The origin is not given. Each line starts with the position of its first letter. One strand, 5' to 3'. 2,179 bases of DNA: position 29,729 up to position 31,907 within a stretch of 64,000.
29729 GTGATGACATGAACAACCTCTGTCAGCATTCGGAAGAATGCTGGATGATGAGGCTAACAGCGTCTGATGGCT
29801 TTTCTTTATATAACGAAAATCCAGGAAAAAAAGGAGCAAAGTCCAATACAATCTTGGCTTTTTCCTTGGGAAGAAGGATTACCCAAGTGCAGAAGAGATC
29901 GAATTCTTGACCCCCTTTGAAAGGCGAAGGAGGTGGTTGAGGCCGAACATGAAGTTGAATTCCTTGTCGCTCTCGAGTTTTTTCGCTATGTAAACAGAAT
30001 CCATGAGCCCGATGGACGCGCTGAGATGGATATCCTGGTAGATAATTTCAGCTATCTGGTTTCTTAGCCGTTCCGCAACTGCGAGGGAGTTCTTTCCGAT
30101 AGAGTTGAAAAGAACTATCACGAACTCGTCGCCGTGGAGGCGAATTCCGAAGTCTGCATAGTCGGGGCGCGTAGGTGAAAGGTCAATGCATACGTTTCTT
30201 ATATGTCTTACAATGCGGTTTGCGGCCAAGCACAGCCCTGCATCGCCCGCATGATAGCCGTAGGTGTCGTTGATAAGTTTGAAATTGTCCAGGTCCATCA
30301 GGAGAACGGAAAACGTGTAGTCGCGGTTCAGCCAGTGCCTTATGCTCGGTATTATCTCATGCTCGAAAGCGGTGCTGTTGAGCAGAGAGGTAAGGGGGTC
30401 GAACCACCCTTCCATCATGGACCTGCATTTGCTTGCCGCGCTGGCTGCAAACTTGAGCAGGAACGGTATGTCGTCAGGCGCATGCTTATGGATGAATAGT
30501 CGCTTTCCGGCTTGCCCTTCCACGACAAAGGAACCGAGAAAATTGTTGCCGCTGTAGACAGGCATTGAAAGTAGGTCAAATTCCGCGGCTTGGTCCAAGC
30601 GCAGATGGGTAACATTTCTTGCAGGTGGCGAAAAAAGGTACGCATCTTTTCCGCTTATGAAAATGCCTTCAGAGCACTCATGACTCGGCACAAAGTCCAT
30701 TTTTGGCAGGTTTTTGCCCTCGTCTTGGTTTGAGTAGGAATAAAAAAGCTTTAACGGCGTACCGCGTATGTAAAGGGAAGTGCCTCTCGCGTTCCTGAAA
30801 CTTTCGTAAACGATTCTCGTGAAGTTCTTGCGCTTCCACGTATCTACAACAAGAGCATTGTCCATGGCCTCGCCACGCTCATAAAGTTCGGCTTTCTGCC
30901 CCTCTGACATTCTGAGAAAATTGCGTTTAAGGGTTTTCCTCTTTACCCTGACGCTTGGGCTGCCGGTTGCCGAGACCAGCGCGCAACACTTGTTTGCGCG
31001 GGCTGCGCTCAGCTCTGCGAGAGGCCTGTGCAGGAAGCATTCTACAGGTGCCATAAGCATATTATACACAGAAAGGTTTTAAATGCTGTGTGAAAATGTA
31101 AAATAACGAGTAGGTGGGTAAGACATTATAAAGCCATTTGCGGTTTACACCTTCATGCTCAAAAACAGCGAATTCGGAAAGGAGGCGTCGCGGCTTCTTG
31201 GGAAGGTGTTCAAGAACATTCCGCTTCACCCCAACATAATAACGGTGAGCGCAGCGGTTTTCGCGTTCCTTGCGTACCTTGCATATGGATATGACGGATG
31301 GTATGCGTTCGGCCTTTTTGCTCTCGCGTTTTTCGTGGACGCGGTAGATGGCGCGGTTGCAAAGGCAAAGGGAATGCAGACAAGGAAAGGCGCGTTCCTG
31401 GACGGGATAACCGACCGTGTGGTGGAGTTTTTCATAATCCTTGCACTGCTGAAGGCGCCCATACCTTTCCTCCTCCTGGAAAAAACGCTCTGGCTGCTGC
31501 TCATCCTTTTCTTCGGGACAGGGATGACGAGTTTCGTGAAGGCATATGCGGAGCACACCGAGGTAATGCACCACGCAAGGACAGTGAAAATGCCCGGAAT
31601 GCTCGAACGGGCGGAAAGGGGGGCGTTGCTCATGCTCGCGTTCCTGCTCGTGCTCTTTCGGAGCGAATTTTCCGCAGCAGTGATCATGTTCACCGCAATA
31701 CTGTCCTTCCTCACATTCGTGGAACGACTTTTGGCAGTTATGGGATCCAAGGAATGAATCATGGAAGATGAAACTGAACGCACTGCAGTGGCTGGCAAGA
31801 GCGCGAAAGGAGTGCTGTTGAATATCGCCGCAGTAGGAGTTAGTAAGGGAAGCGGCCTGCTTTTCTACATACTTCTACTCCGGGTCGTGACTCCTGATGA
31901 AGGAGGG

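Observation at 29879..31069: GAF-like sensor fused to a GGDEF (diguanylate-cyclase) domain in an archaeon, A-site variant HGDEF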

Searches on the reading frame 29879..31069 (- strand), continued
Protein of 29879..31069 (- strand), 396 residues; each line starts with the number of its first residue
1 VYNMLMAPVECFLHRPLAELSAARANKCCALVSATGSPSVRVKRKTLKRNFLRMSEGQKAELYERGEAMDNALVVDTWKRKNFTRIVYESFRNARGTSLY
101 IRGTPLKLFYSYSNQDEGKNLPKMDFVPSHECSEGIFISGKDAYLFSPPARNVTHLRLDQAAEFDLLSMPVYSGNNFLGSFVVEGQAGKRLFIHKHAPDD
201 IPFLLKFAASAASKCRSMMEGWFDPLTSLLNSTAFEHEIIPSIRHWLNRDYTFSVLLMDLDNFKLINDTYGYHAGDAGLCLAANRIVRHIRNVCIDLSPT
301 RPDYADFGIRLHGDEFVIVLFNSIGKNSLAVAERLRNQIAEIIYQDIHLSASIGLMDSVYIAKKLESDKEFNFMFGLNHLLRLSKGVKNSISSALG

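Call 74: find_homologous_proteins(query=A1, max_evalue=1e-15)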
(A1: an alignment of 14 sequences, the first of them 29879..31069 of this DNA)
Query A1 (14 sequences) (396 aa, profile of the alignment): 522 proteins with E <= 1e-15 among 8000 candidates; the best 120 are listed.
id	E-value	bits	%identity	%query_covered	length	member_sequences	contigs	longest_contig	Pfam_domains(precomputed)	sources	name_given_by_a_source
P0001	4.0e-124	432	100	99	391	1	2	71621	PF00990.27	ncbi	-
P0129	2.4e-121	423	30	72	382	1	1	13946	PF00990.27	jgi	jgi:GGDEF domain-containing protein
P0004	3.9e-35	140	38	34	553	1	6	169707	PF13426.14,PF00990.27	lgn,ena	-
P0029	6.1e-33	132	37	34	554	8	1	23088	PF13426.14,PF00989.32,PF00990.27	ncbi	ncbi:MAG: diguanylate cyclase [Alphaproteobacteria bacterium]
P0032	3.1e-32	130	38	34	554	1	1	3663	PF13426.14,PF00989.32,PF00990.27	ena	-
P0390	7.7e-31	125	31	39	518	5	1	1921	PF02743.25,PF00990.27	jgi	jgi:diguanylate cyclase (GGDEF)-like protein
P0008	1.9e-30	124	38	33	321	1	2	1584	PF13426.14,PF08448.17,PF00989.32,PF00990.27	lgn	-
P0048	4.6e-30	123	32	46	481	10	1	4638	PF00990.27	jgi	-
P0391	5.0e-30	123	32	33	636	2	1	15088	PF13487.13,PF01966.29,PF01590.33,PF00990.27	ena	-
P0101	1.3e-29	121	39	26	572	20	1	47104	PF08447.19,PF13426.14,PF13188.14,PF08448.17,PF00563.26,PF00989.32,PF00990.27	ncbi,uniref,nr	ncbi:sensor domain-containing protein [Methylophaga sp. UBA3613]|uniref:sensor domain-containing pro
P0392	1.6e-29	121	26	48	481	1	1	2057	PF13426.14,PF13188.14,PF01590.33,PF00989.32,PF00990.27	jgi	jgi:diguanylate cyclase (GGDEF)-like protein/PAS domain S-box-containing protein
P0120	3.5e-29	120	34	35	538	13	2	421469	PF00990.27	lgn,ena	-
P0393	3.8e-29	120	32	34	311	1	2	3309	PF00990.27,PF00072.31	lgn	-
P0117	4.4e-29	120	29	58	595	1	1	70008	PF00990.27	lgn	-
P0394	5.0e-29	119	34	34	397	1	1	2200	PF00990.27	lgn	-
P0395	5.8e-29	119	35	29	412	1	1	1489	PF00672.31,PF05227.20,PF00990.27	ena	-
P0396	7.9e-29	119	32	33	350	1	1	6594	PF05230.17,PF00990.27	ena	-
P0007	1.0e-28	118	36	33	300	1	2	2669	PF00990.27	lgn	-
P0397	1.1e-28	118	37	30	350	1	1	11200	PF00990.27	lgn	-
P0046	1.1e-28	118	32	46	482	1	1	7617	PF00990.27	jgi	jgi:diguanylate cyclase (GGDEF)-like protein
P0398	1.2e-28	118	32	33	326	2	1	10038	PF00990.27,PF00072.31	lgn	-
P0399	1.3e-28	118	33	36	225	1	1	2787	PF00990.27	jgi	jgi:two-component system, cell cycle response regulator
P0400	1.4e-28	118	31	38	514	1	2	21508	PF22335.2,PF00990.27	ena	-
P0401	1.5e-28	118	35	33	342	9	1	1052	PF00990.27,PF00072.31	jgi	jgi:two-component system cell cycle response regulator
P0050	1.8e-28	118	28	48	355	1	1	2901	PF13185.13,PF01590.33,PF00990.27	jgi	jgi:diguanylate cyclase (GGDEF)-like protein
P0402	1.9e-28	118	32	41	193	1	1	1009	PF00990.27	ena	-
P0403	1.9e-28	118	36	30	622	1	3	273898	PF13185.13,PF01590.33,PF13492.13,PF00990.27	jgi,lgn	jgi:diguanylate cyclase (GGDEF)-like protein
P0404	2.6e-28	117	33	34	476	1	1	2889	PF13426.14,PF08448.17,PF00989.32,PF00990.27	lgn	-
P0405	2.8e-28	117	33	39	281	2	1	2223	PF00990.27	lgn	-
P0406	3.2e-28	117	34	34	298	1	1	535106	PF00498.32,PF16697.11,PF00990.27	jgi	-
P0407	3.4e-28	117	32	41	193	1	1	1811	PF00990.27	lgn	-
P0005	3.6e-28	117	38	35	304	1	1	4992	PF00990.27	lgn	-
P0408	4.3e-28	116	34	29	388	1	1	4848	PF13185.13,PF01590.33,PF13492.13,PF00990.27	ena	-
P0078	5.0e-28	116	37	36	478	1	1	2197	PF00563.26,PF00990.27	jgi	jgi:diguanylate cyclase (GGDEF)-like protein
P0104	5.1e-28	116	32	42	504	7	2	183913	PF08668.19,PF00990.27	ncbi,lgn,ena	-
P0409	5.4e-28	116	34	33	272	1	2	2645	PF22335.2,PF00990.27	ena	-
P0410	7.9e-28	116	38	33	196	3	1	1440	PF00990.27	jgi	jgi:two-component system cell cycle response regulator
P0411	8.3e-28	115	34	33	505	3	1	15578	PF08668.19,PF00990.27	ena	-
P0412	8.4e-28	115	35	38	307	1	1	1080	PF00990.27,PF00072.31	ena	-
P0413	8.5e-28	115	28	48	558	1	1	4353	PF13185.13,PF01590.33,PF13492.13,PF00990.27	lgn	-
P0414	9.2e-28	115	39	34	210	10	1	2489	PF00990.27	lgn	-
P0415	1.2e-27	115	40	24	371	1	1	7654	PF00990.27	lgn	-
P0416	1.2e-27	115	35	33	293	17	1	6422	PF00990.27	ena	-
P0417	1.4e-27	115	33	33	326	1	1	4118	PF00498.32,PF16697.11,PF00990.27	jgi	jgi:two-component system, cell cycle response regulator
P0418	1.5e-27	115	32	39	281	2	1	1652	PF00990.27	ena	-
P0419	1.7e-27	114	35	30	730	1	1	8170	PF13185.13,PF01590.33,PF13492.13,PF00990.27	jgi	jgi:diguanylate cyclase (GGDEF)-like protein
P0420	1.9e-27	114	34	29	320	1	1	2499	PF00990.27,PF00072.31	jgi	jgi:diguanylate cyclase (GGDEF)-like protein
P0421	2.0e-27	114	31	48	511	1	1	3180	PF13185.13,PF01590.33,PF13492.13,PF00990.27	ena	-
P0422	2.6e-27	114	35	39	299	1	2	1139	PF00990.27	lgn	-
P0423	3.3e-27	113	36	33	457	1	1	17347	PF00990.27,PF00072.31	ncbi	ncbi:MAG: PleD family two-component system response regulator [Alphaproteobacteria bacterium]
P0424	3.6e-27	113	32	33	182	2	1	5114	PF00990.27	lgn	-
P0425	3.7e-27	113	36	36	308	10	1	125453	PF00990.27,PF00072.31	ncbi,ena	-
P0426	3.9e-27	113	32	38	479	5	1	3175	PF08447.19,PF13492.13,PF00990.27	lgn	-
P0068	4.2e-27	113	34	29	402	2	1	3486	PF00990.27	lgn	-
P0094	4.2e-27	113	34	31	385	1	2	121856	PF00990.27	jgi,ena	-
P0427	4.7e-27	113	33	29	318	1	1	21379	PF00990.27,PF00072.31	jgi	jgi:two-component system, cell cycle response regulator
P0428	5.3e-27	113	31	30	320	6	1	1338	PF00990.27,PF00072.31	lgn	-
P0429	5.8e-27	113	35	34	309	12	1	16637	PF00990.27,PF00072.31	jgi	jgi:diguanylate cyclase (GGDEF)-like protein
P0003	6.4e-27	113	35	37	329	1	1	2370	PF13185.13,PF01590.33,PF00990.27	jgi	-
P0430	6.5e-27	112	33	29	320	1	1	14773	PF00990.27,PF00072.31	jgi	jgi:two-component system, cell cycle response regulator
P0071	7.6e-27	112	37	36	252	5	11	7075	PF00990.27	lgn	-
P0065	8.2e-27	112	31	37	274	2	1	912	PF00990.27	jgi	jgi:diguanylate cyclase (GGDEF)-like protein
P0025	8.7e-27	112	32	40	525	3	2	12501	PF16927.12,PF00990.27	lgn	-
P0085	8.8e-27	112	35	34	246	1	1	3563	PF00990.27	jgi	jgi:diguanylate cyclase (GGDEF)-like protein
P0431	8.9e-27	112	33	30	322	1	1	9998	PF00990.27,PF00072.31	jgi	jgi:two-component system, cell cycle response regulator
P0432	9.8e-27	112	32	30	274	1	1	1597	PF00990.27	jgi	jgi:diguanylate cyclase (GGDEF)-like protein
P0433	1.1e-26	112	30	34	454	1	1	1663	PF00990.27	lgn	-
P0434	1.1e-26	112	28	33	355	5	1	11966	PF20966.3,PF00990.27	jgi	jgi:diguanylate cyclase (GGDEF)-like protein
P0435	1.2e-26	112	30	35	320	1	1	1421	PF00990.27,PF00072.31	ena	-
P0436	1.4e-26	111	33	34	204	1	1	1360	PF00990.27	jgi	jgi:two-component system cell cycle response regulator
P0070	1.4e-26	111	33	33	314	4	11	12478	PF00498.32,PF16697.11,PF00990.27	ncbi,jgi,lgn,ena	jgi:diguanylate cyclase (GGDEF)-like protein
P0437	1.5e-26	111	32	43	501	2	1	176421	PF02743.25,PF00990.27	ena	-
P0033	1.5e-26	111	33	34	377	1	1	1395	PF16927.12,PF00990.27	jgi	jgi:diguanylate cyclase (GGDEF)-like protein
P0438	1.6e-26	111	32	26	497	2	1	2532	PF00990.27,PF00072.31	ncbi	-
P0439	1.6e-26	111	26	61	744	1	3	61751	PF13185.13,PF01590.33,PF13492.13,PF00990.27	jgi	jgi:two-component system, cell cycle response regulator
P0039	1.6e-26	111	38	33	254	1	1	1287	PF00990.27,PF00072.31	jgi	jgi:two-component system cell cycle response regulator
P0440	1.6e-26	111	36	33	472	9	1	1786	PF17159.11,PF00990.27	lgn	-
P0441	1.7e-26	111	36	33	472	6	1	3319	PF17159.11,PF00990.27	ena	-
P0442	1.8e-26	111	27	37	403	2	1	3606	PF00990.27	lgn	-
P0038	1.8e-26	111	37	33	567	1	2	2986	PF00990.27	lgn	-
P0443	1.9e-26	111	31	33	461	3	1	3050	PF13185.13,PF01590.33,PF13492.13,PF00990.27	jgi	jgi:diguanylate cyclase (GGDEF)-like protein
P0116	1.9e-26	111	31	37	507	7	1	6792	PF08668.19,PF00990.27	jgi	-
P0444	2.0e-26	111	30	38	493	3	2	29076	PF08668.19,PF00990.27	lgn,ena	-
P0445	2.4e-26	111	34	31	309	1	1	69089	PF00990.27,PF00072.31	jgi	jgi:diguanylate cyclase (GGDEF)-like protein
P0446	2.4e-26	111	35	33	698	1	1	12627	PF08447.19,PF13426.14,PF01590.33,PF08448.17,PF00989.32,PF00990.27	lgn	-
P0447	2.5e-26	111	37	35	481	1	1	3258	PF08447.19,PF13426.14,PF13188.14,PF13185.13,PF01590.33,PF13492.13,PF00990.27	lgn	-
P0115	2.8e-26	110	36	33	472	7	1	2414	PF17159.11,PF00990.27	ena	-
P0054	3.1e-26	110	35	30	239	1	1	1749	PF00990.27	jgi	jgi:diguanylate cyclase (GGDEF)-like protein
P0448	3.2e-26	110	34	33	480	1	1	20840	PF13185.13,PF01590.33,PF00990.27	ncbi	-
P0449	3.3e-26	110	26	56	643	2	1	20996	PF13185.13,PF01590.33,PF13492.13,PF00990.27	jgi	jgi:diguanylate cyclase (GGDEF)-like protein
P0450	3.5e-26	110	30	37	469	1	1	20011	PF00990.27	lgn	-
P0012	3.6e-26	110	33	33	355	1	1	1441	PF00990.27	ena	-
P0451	4.1e-26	110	31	30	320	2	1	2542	PF00990.27,PF00072.31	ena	-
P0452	4.8e-26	110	31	33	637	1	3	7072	PF13487.13,PF01966.29,PF01590.33,PF00990.27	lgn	-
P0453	4.9e-26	110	33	33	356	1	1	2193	PF00990.27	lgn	-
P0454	5.3e-26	109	31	37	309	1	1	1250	PF00990.27,PF00072.31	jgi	jgi:diguanylate cyclase (GGDEF)-like protein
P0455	5.6e-26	109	25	61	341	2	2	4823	PF13185.13,PF22335.2,PF01590.33,PF13492.13,PF00990.27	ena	-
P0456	5.6e-26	109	33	32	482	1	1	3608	PF00990.27,PF00072.31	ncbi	-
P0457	6.2e-26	109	32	37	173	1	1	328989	PF00990.27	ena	-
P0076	8.4e-26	109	34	30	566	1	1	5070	PF01590.33,PF00990.27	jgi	jgi:diguanylate cyclase (GGDEF)-like protein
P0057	1.0e-25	109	35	34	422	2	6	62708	PF00990.27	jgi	jgi:diguanylate cyclase (GGDEF)-like protein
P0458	1.2e-25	108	32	30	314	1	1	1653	PF00990.27,PF00072.31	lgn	-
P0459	1.3e-25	108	33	30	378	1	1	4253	PF00990.27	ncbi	-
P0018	1.3e-25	108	38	35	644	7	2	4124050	PF00563.26,PF00990.27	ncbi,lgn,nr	ncbi:MAG: EAL domain-containing protein [Planctomycetota bacterium]|nr:MAG: EAL domain-containing pr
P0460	1.3e-25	108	34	30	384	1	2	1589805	PF00990.27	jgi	jgi:diguanylate cyclase (GGDEF)-like protein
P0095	1.4e-25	108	36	30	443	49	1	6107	PF08447.19,PF13426.14,PF08448.17,PF00989.32,PF00990.27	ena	-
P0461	1.6e-25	108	32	30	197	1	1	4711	PF24898.3,PF00990.27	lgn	-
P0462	1.6e-25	108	28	43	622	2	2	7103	PF13185.13,PF01590.33,PF13492.13,PF00990.27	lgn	-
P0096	1.7e-25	108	36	30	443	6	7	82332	PF08447.19,PF13426.14,PF13188.14,PF08448.17,PF00989.32,PF00990.27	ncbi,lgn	-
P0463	2.0e-25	108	34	33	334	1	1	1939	PF00990.27,PF00072.31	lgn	-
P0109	2.1e-25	108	30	34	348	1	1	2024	PF20966.3,PF00990.27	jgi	jgi:diguanylate cyclase (GGDEF)-like protein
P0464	2.3e-25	107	32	35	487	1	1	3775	PF08447.19,PF13492.13,PF00990.27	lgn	-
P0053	2.3e-25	107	34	36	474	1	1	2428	PF00990.27,PF00072.31,PF21695.4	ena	-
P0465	2.5e-25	107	36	33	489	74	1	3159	PF08447.19,PF13426.14,PF13185.13,PF01590.33,PF08448.17,PF13492.13,PF00990.27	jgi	jgi:diguanylate cyclase (GGDEF)-like protein/PAS domain S-box-containing protein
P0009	2.9e-25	107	34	34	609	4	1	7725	PF00563.26,PF00990.27,PF00072.31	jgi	-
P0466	3.0e-25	107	35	29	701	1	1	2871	PF13185.13,PF01590.33,PF13492.13,PF00990.27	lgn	-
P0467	3.3e-25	107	35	31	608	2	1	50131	PF00672.31,PF13185.13,PF01590.33,PF13492.13,PF00990.27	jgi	jgi:diguanylate cyclase (GGDEF)-like protein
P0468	3.3e-25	107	31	36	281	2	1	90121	PF00990.27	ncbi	ncbi:MAG TPA: GGDEF domain-containing protein [Jatrophihabitantaceae bacterium]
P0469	3.4e-25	107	30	33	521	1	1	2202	PF14827.13,PF22335.2,PF00990.27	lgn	-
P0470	4.4e-25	106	35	27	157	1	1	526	PF00990.27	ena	-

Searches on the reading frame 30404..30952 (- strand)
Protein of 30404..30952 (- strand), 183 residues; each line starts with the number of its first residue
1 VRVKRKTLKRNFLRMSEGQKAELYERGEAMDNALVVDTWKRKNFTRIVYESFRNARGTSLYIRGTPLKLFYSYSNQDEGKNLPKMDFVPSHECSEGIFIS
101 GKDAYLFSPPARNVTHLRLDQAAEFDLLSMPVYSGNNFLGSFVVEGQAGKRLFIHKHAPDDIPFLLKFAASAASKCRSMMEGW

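Call 53: search_protein_families(library=pfam, alignment_id=A2, max_evalue=1)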
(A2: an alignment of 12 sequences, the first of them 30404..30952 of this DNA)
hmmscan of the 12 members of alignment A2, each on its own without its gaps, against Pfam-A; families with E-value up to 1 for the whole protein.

A. member 1, window:30404-30952:- (183 aa): 1 family
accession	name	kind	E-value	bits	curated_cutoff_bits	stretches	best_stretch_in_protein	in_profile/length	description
PF16346.12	GH32_BT1760-like_C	-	0.0031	17.9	31.4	1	55-117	69-129/176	GH32, BT1760-like, C-terminal domain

B. families by the number of members that match (of 12 scanned): 5 families
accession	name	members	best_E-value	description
PF13185.12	GAF_2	2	0.084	GAF domain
PF16346.12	GH32_BT1760-like_C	1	0.0031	GH32, BT1760-like, C-terminal domain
PF01590.32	GAF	1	0.13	GAF domain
PF08924.17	Rv2525c_GlyHyd-like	1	0.14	Rv2525c-like, glycoside hydrolase-like domain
PF05435.16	Phi-29_GP3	1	0.18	Phi-29 DNA terminal protein GP3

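Call 54: search_solved_structures(query=A2, max_evalue=10)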
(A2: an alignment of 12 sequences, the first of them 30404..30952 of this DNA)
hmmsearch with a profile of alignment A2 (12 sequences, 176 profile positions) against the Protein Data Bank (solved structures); distinct sequences matched with E-value up to 10: 3.
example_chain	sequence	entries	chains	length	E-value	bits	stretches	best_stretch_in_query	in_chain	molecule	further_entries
9gtx_A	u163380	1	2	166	0.11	15.4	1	49-118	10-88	Outer-membrane lipoprotein carrier protein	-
6mgh_A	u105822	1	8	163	1.3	11.9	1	108-138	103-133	miRFP670nano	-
3jqh_A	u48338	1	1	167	4.3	10.3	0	18-58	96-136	C-type lectin domain family 4 member M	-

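Call 59: predict_structure(alignment_id=A2)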
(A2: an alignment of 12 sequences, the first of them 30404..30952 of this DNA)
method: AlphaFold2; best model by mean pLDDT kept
length: 183 residues; sequences in the alignment: 12
mean_pLDDT: 85.6   pTM: 0.83
mean pLDDT of the five models: 85.6, 85.6, 84.8, 84.4, 80.9
residues with pLDDT >= 90: 90; 70-90: 74; 50-70: 18; < 50: 1
segments of 3 or more residues with pLDDT < 50: none
pLDDT, mean of each block of 10 residues (from residue 1): 83 87 82 60 85 93 84 68 69 90 92 93 95 92 93 92 94 90 79
secondary structure, 60 per line:
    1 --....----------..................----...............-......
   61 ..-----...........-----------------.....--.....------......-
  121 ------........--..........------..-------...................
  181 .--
elements in order: E3-6 H17-34 H39-51 E55-62 E68-74 H75-78 E96-100 E103-107 E114-119 E127-134 E137-146 H162-181

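Call 62: fold_search(model_id=the predicted structure, library=pdb)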
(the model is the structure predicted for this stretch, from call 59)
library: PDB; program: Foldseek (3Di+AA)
matches with E <= 10: 1197; with E <= 0.001: 8
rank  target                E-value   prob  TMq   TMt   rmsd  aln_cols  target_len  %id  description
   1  6ozb_B                1.3e-04  1.00  0.48  0.47   6.4       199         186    8  Crystal structure of the phycoerythrobilin-bound GAF domain from a cyanobacterial phytochrome (released 2020-05-20)
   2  6oza_A                1.9e-04  1.00  0.48  0.48   6.3       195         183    9  Crystal structure of the phycocyanobilin-bound GAF domain from a cyanobacterial phytochrome (released 2020-05-20)
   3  3rfb_B                3.7e-04  1.00  0.49  0.54   6.8       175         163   13  Structure of fRMsr (released 2012-04-11)
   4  6ozb_A                3.7e-04  1.00  0.43  0.42   7.0       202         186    8  Crystal structure of the phycoerythrobilin-bound GAF domain from a cyanobacterial phytochrome (released 2020-05-20)
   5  3rfb_A                4.1e-04  1.00  0.47  0.53   7.2       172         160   12  Structure of fRMsr (released 2012-04-11)
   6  5i5l                  4.1e-04  1.00  0.49  0.23   6.6       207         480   13  The photosensory module (PAS-GAF-PHY) of the bacterial phytochrome Agp1 (AtBphP1) in the Pr form, chromophore modelled w (released 2016-08-03)
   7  1vhm_A                4.4e-04  1.00  0.50  0.56   6.6       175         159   10  Crystal structure of an hypothetical protein (released 2003-12-30)
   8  3cit_A                4.9e-04  1.00  0.47  0.53   5.8       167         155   10  Crystal structure of the GAF domain of a putative sensor histidine kinase from Pseudomonas syringae pv. tomato (released 2008-05-13)
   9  8dgd_A                1.1e-03  1.00  0.51  0.55   6.9       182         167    9  Crystal Structure of GAF domain-containing protein, from Klebsiella pneumoniae (released 2023-03-01)
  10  5hl6_B                1.1e-03  1.00  0.51  0.57   9.2       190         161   12  Crystal Structure of a Putative GAF sensor protein from Burkholderia vietnamiensis (released 2016-01-27)
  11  8isi_B                1.6e-03  1.00  0.50  0.14   8.3       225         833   10  Photochromobilin-free form of Arabidopsis thaliana phytochrome A - apo-AtphyA (released 2023-08-09)
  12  3trc                  1.8e-03  1.00  0.51  0.55   6.8       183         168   12  Structure of the GAF domain from a phosphoenolpyruvate-protein phosphotransferase (ptsP) from Coxiella burnetii (released 2011-09-28)
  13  3ci6_B                1.8e-03  1.00  0.45  0.49   8.4       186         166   12  Crystal structure of the GAF domain from Acinetobacter phosphoenolpyruvate-protein phosphotransferase (released 2008-05-13)
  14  6saw_A                1.9e-03  1.00  0.52  0.34   7.8       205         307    8  Chromophore binding domain of bacteriophytochrome linked diguanylyl cyclase from Idiomarina species A28L (dimeric Pfr- (released 2019-12-11)
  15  8u62_B                1.9e-03  1.00  0.48  0.20   8.4       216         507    8  Cryo-EM structure of PsBphP in Pfr state, Dimer of Dimers FL (released 2024-08-21)
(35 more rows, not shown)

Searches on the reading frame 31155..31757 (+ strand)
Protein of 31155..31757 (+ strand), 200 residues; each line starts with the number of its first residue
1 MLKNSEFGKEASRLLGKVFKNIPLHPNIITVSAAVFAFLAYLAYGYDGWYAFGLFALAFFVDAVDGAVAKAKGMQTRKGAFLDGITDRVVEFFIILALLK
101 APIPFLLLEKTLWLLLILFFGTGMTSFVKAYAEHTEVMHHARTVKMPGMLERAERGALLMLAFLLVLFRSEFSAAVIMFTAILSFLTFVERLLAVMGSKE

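Call 3: search_protein_families(library=pfam, proteins=[window:31155-31757:+], max_evalue=0.01)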
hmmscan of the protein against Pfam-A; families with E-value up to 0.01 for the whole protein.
window:31155-31757:+ (200 aa): 1 family
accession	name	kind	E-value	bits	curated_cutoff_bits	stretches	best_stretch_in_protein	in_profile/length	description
PF01066.26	CDP-OH_P_transf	-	4.4e-15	56.8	22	1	25-184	3-150/152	CDP-alcohol phosphatidyltransferase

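Call 4: search_protein_families(library=ncbifam, proteins=[window:31155-31757:+], max_evalue=0.01)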
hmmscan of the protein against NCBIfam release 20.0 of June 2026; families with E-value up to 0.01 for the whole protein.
window:31155-31757:+ (200 aa): 9 families
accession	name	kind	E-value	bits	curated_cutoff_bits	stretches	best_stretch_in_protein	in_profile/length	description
NF040950.1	archin_ph_syn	equivalog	1.3e-32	113.2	180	1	12-196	12-188/191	archaetidylinositol phosphate synthase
NF045883.1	PIPSynth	equivalog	3.4e-18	66.1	170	1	15-198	14-195/197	phosphatidylinositol phosphate synthase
NF041135.1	IPPtranDIPPsyn_Thcocales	equivalog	1.1e-11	44.4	580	1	24-190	250-411/419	bifunctional L-myo-inositol-1-phosphate cytidylyltransferase/CDP-L-myo-inositol myo-inositolphosphotransferase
NF052561.1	PIPSynBT1523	equivalog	3.3e-07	30.2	350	1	43-174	56-179/232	hypothetical protein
NF038086.1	anchor_synt_A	exception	1.9e-05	24.6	200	1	28-98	12-80/222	protein sorting system archaetidylserine synthase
NF053678.1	ClpnSynClsA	equivalog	0.00033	20.9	240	1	31-105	11-88/180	cardiolipin synthase ClsA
NF008090.0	PRK10832.1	equivalog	0.00049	20.2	304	1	33-91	17-75/182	CDP-diacylglycerol--glycerol-3-phosphate 3-phosphatidyltransferase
NF045886.1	PhCholSynLeg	equivalog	0.0005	19.7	440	1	27-95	20-92/250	phosphatidylcholine synthase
TIGR00473.1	pssA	equivalog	0.0017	18.5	107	1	36-126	7-96/153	CDP-diacylglycerol--serine O-phosphatidyltransferase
